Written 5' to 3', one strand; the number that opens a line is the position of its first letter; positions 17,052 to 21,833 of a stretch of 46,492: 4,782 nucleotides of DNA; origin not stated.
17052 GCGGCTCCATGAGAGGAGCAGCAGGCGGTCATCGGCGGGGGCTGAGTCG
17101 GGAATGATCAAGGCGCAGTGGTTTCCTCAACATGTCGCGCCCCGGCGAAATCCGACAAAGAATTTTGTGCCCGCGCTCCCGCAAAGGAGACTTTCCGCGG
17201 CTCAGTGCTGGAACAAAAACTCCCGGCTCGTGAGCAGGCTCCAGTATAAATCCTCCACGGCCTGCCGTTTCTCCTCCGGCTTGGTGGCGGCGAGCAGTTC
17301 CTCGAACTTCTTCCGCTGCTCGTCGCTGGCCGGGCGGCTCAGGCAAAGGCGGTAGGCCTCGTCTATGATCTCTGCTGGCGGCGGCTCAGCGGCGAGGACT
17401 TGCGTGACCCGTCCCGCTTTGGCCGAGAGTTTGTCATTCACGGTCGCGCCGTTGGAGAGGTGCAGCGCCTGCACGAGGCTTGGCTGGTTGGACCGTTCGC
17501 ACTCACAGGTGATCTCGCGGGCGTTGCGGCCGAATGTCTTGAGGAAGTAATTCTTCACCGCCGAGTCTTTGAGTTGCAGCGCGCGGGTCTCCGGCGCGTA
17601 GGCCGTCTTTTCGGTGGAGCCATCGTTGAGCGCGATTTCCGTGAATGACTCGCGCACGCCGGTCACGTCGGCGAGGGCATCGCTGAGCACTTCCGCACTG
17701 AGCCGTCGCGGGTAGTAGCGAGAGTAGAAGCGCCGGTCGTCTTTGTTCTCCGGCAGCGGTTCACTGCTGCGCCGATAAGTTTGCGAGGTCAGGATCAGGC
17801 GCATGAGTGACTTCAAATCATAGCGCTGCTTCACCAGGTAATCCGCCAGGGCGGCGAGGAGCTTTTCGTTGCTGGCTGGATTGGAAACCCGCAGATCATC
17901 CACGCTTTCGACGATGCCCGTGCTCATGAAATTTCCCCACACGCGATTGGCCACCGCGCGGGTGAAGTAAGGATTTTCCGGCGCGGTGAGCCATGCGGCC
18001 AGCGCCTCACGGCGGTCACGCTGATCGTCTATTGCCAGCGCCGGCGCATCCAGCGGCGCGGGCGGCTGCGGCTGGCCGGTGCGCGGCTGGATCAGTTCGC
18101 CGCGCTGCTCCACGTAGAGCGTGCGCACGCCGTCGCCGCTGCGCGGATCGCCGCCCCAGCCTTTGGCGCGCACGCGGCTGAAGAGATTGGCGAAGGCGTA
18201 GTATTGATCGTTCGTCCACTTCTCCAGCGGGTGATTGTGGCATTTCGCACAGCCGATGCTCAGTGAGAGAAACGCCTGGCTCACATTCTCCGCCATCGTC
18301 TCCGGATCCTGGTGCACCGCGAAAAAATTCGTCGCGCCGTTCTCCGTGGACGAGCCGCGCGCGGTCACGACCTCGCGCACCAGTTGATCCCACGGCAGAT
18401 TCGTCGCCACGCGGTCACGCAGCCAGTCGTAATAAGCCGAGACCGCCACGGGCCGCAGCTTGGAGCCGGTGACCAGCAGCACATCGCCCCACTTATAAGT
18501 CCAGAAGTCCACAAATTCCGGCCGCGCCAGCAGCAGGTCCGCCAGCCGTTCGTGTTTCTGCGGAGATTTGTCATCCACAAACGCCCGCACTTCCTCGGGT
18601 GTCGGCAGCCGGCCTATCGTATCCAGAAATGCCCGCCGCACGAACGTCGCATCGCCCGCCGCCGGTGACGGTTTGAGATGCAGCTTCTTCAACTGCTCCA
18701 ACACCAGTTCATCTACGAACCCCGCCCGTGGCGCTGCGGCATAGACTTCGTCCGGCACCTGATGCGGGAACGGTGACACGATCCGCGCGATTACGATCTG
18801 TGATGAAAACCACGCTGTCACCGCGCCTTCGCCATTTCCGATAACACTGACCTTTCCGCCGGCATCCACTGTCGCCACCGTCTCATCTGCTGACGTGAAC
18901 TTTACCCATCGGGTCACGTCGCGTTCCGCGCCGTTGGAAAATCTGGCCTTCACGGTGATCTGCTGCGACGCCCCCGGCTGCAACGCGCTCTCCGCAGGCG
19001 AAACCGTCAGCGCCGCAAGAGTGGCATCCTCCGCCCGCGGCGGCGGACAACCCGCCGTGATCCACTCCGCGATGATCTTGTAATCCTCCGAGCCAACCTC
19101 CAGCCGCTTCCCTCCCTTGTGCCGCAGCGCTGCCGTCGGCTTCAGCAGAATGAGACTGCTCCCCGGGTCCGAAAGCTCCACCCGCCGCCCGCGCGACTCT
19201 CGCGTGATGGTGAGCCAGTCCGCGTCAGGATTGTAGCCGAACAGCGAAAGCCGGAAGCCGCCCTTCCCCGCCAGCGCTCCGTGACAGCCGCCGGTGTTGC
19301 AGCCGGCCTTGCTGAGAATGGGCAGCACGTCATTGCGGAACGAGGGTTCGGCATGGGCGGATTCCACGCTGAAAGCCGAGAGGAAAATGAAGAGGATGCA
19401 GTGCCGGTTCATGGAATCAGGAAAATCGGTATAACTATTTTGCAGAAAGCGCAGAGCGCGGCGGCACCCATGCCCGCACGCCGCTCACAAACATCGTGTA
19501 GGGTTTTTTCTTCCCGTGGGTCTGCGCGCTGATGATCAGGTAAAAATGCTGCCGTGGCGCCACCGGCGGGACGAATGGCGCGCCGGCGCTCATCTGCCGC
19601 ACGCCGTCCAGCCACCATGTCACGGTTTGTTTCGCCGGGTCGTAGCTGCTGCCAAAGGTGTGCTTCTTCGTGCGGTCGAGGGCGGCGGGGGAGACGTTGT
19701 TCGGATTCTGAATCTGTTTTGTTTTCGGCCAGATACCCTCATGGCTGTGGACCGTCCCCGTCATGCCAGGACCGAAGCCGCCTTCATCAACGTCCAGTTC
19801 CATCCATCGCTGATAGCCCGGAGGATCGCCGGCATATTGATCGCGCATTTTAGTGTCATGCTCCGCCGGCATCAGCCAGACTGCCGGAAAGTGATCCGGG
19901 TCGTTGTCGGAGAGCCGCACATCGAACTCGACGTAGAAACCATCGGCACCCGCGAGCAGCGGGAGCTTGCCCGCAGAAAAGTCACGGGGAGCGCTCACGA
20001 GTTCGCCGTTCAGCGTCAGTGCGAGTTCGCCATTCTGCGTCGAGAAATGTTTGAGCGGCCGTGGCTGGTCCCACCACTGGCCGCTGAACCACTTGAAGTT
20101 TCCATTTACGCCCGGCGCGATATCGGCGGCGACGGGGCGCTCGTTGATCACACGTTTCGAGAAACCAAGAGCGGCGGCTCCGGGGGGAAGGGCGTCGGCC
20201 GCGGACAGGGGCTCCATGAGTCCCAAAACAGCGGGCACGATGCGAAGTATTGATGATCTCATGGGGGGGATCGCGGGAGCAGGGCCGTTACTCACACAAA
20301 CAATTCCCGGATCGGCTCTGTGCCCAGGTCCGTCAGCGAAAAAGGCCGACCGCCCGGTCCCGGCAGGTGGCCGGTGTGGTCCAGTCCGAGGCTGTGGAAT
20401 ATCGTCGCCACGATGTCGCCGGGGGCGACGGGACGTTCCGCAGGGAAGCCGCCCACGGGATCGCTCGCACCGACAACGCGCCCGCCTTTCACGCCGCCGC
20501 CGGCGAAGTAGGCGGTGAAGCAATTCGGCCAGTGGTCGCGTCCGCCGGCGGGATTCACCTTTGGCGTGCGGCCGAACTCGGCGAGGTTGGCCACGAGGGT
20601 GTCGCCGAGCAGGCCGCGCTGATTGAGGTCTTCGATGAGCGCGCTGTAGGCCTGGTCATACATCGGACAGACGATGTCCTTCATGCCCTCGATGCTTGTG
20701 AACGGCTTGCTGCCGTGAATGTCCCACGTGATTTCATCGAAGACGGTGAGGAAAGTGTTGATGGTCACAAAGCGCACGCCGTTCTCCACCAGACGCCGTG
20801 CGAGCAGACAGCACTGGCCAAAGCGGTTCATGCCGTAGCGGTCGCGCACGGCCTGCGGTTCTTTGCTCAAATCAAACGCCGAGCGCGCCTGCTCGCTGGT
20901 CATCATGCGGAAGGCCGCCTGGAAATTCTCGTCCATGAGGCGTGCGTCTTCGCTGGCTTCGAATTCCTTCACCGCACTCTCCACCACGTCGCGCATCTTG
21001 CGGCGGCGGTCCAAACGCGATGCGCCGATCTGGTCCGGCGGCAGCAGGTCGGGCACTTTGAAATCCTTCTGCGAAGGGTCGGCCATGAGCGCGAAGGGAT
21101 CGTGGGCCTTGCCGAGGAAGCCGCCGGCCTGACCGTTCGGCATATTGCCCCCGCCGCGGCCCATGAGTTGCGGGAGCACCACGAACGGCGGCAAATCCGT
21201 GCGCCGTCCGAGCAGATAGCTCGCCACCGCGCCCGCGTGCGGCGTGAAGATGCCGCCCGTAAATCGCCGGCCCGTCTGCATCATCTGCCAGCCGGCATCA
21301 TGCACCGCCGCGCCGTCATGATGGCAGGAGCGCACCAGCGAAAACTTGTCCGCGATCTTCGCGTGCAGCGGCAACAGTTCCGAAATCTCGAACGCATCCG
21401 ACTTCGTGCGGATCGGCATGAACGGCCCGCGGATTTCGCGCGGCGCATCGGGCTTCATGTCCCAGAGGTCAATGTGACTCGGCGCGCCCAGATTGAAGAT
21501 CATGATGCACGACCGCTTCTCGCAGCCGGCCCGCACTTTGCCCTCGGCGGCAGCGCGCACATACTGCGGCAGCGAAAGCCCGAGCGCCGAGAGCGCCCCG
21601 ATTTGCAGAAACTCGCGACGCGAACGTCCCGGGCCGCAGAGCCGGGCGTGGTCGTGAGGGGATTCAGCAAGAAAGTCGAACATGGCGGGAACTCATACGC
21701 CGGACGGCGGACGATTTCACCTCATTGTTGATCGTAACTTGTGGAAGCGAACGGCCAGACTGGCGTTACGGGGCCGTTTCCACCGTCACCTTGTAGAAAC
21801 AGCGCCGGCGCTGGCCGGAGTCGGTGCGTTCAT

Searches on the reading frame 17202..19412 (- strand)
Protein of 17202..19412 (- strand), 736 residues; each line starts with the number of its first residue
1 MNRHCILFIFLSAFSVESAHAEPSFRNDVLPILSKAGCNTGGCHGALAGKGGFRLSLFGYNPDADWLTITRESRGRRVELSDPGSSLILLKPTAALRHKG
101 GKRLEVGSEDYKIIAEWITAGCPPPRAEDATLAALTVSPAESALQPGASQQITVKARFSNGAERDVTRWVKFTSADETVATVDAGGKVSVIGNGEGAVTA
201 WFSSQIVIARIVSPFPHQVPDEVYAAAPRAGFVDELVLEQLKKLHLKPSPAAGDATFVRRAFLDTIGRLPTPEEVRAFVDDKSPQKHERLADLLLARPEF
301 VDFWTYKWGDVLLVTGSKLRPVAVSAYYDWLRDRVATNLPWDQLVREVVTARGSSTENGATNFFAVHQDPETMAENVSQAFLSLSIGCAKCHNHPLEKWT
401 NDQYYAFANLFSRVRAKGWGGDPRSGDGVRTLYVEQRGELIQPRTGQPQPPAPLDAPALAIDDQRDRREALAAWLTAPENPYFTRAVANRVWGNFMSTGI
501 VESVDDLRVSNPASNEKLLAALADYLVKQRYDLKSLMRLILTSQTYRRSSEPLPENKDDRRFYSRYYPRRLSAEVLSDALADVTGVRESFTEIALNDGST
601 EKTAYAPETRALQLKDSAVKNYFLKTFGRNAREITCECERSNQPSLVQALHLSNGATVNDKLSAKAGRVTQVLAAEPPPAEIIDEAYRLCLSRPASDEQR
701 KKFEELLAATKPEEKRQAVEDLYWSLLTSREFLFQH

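Call 11: search_protein_families(library=pfam, proteins=[window:17202-19412:-], max_evalue=0.001)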
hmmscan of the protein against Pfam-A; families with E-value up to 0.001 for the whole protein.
window:17202-19412:- (736 aa): 3 families
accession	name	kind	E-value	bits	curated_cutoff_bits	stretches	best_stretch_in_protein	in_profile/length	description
PF07587.16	PSD1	-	4.6e-50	170.8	28.5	1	467-706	1-243/244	Protein of unknown function (DUF1553)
PF07583.16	PSCyt2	-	2.9e-47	161.8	29.8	1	233-415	2-208/209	Protein of unknown function (DUF1549)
PF02368.24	Big_2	-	2.4e-09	37.5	22.8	1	135-200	5-66/79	Bacterial Ig-like domain (group 2)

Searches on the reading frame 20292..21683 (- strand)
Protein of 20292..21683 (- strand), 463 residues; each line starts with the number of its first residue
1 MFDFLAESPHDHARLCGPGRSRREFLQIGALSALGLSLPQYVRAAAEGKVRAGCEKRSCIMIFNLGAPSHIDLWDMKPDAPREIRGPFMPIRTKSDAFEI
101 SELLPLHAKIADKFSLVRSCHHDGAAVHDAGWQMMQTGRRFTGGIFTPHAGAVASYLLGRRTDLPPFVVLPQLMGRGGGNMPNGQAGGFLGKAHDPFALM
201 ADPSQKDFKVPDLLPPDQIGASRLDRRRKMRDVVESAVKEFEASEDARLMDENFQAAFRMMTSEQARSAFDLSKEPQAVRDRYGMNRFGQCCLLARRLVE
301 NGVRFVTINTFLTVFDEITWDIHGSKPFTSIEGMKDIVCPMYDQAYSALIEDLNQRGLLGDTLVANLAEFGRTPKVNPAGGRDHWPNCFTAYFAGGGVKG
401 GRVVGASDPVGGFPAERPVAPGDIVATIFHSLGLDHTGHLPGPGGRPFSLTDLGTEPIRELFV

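Call 11: search_protein_families(library=pfam, proteins=[window:20292-21683:-], max_evalue=0.001)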
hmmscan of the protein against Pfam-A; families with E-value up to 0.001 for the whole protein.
window:20292-21683:- (463 aa): 1 family
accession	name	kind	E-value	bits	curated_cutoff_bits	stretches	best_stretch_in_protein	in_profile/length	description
PF07394.17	DUF1501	-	8.2e-110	368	27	1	57-462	2-390/390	Protein of unknown function (DUF1501)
